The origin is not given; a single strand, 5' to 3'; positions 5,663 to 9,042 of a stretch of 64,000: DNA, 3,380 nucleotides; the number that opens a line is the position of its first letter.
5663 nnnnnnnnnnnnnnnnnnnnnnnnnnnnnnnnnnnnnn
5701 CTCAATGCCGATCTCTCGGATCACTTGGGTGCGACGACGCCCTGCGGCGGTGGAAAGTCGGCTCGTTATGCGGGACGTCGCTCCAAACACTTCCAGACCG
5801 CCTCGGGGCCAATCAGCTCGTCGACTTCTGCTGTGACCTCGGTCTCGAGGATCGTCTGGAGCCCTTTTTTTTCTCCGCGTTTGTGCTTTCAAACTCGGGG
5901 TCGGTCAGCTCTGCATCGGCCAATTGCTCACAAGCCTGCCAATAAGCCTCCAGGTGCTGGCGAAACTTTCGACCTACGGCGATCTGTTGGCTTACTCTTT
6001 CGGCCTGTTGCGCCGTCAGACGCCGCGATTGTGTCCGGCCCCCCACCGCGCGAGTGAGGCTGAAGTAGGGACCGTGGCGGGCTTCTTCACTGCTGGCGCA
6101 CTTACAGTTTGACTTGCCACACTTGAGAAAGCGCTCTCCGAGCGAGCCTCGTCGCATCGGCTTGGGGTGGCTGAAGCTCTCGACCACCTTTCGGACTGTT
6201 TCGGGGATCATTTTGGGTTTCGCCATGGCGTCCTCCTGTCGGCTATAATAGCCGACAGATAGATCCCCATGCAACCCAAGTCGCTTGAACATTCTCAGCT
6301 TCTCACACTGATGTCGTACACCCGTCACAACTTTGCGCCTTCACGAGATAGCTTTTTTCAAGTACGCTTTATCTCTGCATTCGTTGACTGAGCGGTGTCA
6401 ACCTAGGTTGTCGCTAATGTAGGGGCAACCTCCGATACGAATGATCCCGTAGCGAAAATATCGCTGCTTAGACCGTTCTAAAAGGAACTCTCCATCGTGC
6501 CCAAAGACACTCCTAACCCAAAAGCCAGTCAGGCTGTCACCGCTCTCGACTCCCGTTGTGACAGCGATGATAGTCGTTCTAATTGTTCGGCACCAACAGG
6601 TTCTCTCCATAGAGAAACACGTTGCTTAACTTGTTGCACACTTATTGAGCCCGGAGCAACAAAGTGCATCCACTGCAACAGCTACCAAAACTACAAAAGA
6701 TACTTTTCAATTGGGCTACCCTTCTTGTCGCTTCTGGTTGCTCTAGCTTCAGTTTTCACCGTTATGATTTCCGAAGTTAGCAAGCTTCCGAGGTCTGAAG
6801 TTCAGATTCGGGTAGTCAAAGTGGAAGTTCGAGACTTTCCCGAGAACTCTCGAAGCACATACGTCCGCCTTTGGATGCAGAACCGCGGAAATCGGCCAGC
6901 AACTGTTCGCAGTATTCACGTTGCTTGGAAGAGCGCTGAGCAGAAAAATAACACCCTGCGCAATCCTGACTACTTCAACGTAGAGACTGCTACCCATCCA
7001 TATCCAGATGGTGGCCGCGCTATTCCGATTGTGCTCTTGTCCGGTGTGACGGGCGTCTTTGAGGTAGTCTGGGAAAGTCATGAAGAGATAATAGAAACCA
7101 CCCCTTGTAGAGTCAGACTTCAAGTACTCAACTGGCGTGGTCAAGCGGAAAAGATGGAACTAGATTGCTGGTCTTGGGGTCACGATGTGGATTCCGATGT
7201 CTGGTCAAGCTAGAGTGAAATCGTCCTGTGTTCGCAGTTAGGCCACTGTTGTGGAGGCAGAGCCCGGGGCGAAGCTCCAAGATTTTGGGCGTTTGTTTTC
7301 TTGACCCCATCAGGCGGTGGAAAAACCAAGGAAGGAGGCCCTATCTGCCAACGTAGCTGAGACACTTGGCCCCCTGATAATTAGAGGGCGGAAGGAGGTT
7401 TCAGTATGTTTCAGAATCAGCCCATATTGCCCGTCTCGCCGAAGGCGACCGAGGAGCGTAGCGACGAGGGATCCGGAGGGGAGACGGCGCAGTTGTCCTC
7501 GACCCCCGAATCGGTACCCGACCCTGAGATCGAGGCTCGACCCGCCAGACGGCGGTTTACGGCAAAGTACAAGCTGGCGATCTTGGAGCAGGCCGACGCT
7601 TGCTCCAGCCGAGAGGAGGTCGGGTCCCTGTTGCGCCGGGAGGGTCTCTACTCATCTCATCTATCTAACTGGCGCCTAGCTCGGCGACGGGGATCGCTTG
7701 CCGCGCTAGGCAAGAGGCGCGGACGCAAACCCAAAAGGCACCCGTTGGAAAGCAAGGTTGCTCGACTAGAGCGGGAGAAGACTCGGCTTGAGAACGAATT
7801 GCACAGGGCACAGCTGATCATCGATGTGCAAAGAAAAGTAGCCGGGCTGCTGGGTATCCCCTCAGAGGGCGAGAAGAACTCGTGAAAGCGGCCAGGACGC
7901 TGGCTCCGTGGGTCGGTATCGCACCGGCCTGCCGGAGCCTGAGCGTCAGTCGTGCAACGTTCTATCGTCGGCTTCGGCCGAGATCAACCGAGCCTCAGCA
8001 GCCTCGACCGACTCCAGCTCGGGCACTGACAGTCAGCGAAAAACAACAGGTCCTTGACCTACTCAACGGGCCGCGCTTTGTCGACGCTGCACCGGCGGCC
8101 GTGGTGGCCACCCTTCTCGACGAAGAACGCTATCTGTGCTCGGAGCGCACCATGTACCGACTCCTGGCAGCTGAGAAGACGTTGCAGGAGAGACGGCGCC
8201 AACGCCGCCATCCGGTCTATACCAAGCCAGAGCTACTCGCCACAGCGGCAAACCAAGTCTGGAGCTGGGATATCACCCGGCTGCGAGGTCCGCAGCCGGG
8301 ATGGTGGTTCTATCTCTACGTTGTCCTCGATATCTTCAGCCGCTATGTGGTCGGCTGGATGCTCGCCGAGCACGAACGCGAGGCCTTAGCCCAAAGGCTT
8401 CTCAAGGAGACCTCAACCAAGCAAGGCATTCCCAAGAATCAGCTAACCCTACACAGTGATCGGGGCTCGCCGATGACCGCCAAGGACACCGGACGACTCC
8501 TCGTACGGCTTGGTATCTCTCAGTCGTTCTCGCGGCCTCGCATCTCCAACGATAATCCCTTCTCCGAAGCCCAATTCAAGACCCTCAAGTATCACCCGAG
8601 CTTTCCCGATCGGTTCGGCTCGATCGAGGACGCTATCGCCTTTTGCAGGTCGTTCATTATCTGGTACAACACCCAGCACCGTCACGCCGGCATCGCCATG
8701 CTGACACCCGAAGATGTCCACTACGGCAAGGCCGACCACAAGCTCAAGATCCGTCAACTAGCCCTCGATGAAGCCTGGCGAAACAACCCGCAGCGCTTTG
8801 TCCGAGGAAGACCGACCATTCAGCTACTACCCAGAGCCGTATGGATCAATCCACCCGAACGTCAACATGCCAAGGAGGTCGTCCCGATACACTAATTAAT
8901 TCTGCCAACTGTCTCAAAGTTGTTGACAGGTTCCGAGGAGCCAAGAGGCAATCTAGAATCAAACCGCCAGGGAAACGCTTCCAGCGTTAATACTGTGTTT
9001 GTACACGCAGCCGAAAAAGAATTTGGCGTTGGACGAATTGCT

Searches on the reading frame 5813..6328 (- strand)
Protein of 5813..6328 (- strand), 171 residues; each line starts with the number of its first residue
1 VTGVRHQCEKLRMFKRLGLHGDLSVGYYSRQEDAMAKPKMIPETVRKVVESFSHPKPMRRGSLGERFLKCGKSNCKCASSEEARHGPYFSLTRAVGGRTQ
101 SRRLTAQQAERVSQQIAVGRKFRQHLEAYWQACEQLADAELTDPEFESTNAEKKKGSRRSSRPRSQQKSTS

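Call 8: search_protein_families(library=pfam, proteins=[window:5813-6328:-], max_evalue=0.01)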
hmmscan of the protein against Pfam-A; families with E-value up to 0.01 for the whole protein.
window:5813-6328:- (171 aa): 2 families
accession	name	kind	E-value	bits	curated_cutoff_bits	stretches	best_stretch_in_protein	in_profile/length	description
PF20586.3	DUF6788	-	3.6e-22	78.9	27.2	1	47-137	10-100/103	Family of unknown function (DUF6788)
PF20178.3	ToxA_N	-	0.0049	17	27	1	93-136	85-132/249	Dermonecrotic toxin, N-terminal domain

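Call 40: search_protein_families(library=phrogs, proteins=[window:5813-6328:-], max_evalue=0.01)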
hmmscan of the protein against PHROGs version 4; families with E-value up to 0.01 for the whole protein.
window:5813-6328:- (171 aa): 0 families

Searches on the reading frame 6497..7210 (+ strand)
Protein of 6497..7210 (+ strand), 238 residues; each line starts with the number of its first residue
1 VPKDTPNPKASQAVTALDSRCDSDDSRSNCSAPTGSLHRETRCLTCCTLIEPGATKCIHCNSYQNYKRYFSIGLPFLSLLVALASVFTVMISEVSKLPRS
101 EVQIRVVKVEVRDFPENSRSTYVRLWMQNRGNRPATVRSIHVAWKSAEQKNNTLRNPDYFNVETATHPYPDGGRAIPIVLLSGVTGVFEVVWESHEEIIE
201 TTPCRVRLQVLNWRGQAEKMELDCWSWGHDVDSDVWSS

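Call 8: search_protein_families(library=pfam, proteins=[window:6497-7210:+], max_evalue=0.01)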
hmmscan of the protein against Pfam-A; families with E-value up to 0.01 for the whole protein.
window:6497-7210:+ (238 aa): 0 families

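Call 40: search_protein_families(library=phrogs, proteins=[window:6497-7210:+], max_evalue=0.01)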
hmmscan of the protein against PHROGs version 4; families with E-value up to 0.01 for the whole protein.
window:6497-7210:+ (238 aa): 1 family
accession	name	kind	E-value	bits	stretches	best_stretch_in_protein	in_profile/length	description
phrog_23817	-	unknown function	0.0071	17.4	0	40-92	5-55/110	-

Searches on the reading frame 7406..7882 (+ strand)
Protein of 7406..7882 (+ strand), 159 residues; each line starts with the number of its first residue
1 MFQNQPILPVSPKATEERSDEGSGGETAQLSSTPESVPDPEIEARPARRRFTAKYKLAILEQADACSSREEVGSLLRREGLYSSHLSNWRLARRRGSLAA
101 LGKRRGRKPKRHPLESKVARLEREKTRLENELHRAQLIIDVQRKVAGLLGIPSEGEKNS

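Call 71: search_protein_families(library=pfam, proteins=[window:7406-7882:+], max_evalue=0.01)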
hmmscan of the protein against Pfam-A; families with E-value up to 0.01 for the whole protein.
window:7406-7882:+ (159 aa): 2 families
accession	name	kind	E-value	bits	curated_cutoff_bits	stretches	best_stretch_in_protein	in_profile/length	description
PF01527.26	HTH_Tnp_1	-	1.7e-05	25.4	24.1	1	47-124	3-73/75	Transposase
PF13747.11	DUF4164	-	0.0014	19.4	27.2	1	100-136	23-59/89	Domain of unknown function (DUF4164)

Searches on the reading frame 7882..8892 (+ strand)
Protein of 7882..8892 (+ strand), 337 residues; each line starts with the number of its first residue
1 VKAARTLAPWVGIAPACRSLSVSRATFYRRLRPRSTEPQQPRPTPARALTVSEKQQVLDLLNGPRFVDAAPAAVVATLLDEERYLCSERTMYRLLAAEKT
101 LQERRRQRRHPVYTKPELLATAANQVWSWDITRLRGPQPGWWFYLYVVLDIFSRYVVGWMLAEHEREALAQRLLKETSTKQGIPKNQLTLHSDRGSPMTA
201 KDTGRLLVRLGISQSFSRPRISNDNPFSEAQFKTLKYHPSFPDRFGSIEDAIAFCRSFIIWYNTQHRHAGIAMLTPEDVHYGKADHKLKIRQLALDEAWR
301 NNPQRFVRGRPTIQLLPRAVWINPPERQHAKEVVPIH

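Call 71: search_protein_families(library=pfam, proteins=[window:7882-8892:+], max_evalue=0.01)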
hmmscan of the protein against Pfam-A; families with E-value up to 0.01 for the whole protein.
window:7882-8892:+ (337 aa): 3 families
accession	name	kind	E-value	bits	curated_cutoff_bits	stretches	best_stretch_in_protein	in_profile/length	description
PF00665.32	rve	-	1.9e-22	79.9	32.6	1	121-220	2-100/102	Integrase core domain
PF13683.12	rve_3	-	1.8e-12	47.3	26.5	1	211-276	2-67/67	Integrase core domain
PF13565.12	HTH_32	-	0.00037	21.4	33.7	1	35-95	16-73/73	Homeodomain-like domain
